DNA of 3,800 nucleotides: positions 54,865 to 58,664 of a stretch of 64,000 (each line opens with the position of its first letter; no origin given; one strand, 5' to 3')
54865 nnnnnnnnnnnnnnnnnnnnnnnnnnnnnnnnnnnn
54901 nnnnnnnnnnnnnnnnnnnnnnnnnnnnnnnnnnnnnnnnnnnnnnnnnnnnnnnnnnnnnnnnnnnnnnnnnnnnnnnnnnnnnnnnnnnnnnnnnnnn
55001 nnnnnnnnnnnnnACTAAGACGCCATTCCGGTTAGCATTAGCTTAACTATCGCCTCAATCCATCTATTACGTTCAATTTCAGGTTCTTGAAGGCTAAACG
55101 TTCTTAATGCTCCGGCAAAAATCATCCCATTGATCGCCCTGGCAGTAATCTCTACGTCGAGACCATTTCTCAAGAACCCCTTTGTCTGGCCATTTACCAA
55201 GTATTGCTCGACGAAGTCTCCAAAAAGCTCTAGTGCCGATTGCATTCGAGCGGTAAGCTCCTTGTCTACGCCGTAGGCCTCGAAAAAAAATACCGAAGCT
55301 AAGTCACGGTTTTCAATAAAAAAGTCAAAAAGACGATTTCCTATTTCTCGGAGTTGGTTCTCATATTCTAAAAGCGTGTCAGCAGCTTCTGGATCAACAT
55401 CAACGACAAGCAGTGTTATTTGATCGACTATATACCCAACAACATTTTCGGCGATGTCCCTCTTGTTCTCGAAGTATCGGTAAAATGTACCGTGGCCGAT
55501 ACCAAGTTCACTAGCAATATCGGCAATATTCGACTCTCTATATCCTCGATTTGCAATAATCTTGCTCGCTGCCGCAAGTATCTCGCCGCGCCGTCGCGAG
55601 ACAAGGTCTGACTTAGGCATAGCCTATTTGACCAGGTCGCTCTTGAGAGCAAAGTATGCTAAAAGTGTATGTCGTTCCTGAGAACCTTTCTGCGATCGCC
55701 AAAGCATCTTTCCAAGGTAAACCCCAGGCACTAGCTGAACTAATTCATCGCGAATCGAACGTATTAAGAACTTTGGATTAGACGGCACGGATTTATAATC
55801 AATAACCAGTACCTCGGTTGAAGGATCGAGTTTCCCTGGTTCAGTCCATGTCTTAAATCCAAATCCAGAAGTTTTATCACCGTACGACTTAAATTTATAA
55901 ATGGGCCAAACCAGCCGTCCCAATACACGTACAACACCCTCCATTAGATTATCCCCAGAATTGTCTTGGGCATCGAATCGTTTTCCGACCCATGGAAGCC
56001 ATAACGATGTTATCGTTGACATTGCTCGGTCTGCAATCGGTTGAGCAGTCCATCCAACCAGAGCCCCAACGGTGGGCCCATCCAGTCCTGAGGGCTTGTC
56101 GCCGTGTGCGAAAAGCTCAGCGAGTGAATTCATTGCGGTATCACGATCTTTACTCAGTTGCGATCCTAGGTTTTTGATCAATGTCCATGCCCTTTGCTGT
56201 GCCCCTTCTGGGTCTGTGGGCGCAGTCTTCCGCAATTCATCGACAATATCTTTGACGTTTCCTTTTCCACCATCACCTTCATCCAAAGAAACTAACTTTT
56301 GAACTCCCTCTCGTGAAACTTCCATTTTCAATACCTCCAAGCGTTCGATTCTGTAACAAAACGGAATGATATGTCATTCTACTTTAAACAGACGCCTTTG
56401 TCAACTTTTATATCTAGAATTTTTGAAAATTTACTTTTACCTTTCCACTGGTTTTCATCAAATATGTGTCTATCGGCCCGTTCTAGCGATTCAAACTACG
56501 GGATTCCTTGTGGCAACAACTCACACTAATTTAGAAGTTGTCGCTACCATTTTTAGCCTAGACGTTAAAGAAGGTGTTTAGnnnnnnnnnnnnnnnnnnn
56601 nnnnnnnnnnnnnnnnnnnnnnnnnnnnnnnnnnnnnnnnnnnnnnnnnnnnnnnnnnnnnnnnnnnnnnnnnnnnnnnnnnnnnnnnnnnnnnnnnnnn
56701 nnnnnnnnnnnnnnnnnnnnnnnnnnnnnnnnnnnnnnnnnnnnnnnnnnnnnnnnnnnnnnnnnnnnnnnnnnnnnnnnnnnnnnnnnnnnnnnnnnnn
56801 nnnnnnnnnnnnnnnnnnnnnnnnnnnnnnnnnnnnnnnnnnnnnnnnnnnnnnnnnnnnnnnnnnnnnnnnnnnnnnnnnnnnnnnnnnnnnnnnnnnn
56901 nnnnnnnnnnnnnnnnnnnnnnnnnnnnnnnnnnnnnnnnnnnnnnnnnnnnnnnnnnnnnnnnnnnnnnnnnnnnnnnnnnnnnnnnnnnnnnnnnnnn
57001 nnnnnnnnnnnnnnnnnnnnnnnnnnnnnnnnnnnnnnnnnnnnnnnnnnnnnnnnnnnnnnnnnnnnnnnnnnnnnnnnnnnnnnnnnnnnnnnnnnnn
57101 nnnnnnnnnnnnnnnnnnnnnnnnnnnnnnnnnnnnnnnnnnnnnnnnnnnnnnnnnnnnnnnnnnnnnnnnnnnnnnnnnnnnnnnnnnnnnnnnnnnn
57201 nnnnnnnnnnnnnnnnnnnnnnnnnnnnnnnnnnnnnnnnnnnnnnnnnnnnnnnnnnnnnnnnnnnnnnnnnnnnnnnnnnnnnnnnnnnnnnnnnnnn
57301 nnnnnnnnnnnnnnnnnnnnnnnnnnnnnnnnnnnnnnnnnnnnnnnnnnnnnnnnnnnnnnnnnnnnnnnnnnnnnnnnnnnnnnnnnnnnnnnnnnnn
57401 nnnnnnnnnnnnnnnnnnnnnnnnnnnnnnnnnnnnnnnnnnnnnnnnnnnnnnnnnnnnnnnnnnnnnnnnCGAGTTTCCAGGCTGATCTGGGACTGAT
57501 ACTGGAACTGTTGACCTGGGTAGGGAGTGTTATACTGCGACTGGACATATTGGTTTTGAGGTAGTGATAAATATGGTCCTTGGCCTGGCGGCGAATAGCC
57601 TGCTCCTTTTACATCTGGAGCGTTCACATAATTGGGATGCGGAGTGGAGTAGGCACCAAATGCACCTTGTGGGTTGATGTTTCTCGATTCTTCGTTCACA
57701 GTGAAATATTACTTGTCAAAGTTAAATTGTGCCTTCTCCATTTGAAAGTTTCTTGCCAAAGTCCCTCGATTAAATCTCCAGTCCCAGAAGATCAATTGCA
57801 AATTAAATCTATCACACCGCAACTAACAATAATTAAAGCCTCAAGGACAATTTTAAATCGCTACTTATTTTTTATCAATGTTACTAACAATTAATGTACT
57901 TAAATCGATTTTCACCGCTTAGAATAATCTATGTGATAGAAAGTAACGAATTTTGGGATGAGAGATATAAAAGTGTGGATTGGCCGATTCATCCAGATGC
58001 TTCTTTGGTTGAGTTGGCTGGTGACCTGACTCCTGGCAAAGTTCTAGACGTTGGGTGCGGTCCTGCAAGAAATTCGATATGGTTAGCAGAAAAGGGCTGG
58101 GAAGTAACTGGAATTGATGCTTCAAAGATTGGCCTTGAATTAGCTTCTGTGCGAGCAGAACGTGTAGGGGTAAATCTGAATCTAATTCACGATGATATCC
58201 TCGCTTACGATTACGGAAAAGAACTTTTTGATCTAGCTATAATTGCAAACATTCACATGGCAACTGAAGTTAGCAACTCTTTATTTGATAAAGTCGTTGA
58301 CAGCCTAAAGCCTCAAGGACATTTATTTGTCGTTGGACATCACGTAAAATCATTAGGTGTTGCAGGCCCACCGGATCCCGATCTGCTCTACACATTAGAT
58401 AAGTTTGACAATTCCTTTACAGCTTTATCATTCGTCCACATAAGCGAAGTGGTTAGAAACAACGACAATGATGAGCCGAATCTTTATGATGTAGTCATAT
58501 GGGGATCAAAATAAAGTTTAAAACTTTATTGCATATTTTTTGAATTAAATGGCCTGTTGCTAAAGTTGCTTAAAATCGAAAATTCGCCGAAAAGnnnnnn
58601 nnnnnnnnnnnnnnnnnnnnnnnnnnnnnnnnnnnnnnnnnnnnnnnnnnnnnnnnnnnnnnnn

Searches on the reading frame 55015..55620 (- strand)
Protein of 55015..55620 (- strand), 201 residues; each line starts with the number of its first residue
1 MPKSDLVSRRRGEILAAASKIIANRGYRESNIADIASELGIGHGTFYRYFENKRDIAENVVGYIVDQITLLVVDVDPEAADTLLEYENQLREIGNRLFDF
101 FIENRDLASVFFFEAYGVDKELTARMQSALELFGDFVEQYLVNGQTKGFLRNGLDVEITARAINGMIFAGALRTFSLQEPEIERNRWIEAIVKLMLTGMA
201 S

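Call 12: search_protein_families(library=pfam, proteins=[window:55015-55620:-])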
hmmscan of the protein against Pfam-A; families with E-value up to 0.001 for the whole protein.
window:55015-55620:- (201 aa): 4 families
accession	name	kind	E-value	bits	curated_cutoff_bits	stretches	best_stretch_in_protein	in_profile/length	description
PF00440.29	TetR_N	-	2.3e-13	50.2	24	1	14-58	1-45/47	Bacterial regulatory proteins, tetR family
PF17932.6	TetR_C_24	-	4.2e-06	27.4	26.4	1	87-167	5-84/114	Tetracyclin repressor-like, C-terminal domain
PF08359.16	TetR_C_4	-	0.00023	21.7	21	1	84-167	20-103/133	YsiA-like protein, C-terminal region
PF21351.2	TetR_C_41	-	0.00071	20.3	27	0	135-195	46-105/108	Tetracyclin repressor-like, C-terminal domain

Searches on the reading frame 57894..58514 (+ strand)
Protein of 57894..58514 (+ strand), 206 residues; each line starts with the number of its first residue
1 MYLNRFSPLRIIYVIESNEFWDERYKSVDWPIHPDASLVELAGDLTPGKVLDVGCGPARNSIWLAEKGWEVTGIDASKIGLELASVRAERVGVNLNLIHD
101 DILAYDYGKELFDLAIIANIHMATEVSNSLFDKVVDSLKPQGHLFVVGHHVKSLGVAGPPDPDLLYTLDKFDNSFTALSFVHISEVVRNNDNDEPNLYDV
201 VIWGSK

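Call 12: search_protein_families(library=pfam, proteins=[window:57894-58514:+])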
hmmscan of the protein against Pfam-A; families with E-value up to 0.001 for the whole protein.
window:57894-58514:+ (206 aa): 9 families
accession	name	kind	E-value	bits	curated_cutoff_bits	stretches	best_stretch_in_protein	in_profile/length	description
PF13649.12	Methyltransf_25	-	7.1e-17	62.3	27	1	50-142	1-97/97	Methyltransferase domain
PF08241.18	Methyltransf_11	-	5e-13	50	21.2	1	51-146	1-95/95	Methyltransferase domain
PF13847.12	Methyltransf_31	-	7.6e-13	48.8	27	1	49-149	6-112/145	Methyltransferase domain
PF08242.18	Methyltransf_12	-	2e-10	41.7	30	1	51-144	1-98/98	Methyltransferase domain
PF03848.20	TehB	-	2.3e-09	37.4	20.4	1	15-85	3-69/193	Tellurite resistance protein TehB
PF13489.12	Methyltransf_23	-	5.6e-09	36.4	27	1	41-147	16-117/164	Methyltransferase domain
PF05175.20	MTS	-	4.1e-07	30.2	23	1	46-150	31-142/170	Methyltransferase small domain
PF05724.17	TPMT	-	2.1e-06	28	26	1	18-83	3-74/218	Thiopurine S-methyltransferase (TPMT)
PF06325.19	PrmA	-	0.00053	20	22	1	48-148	163-260/296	Ribosomal protein L11 methyltransferase (PrmA)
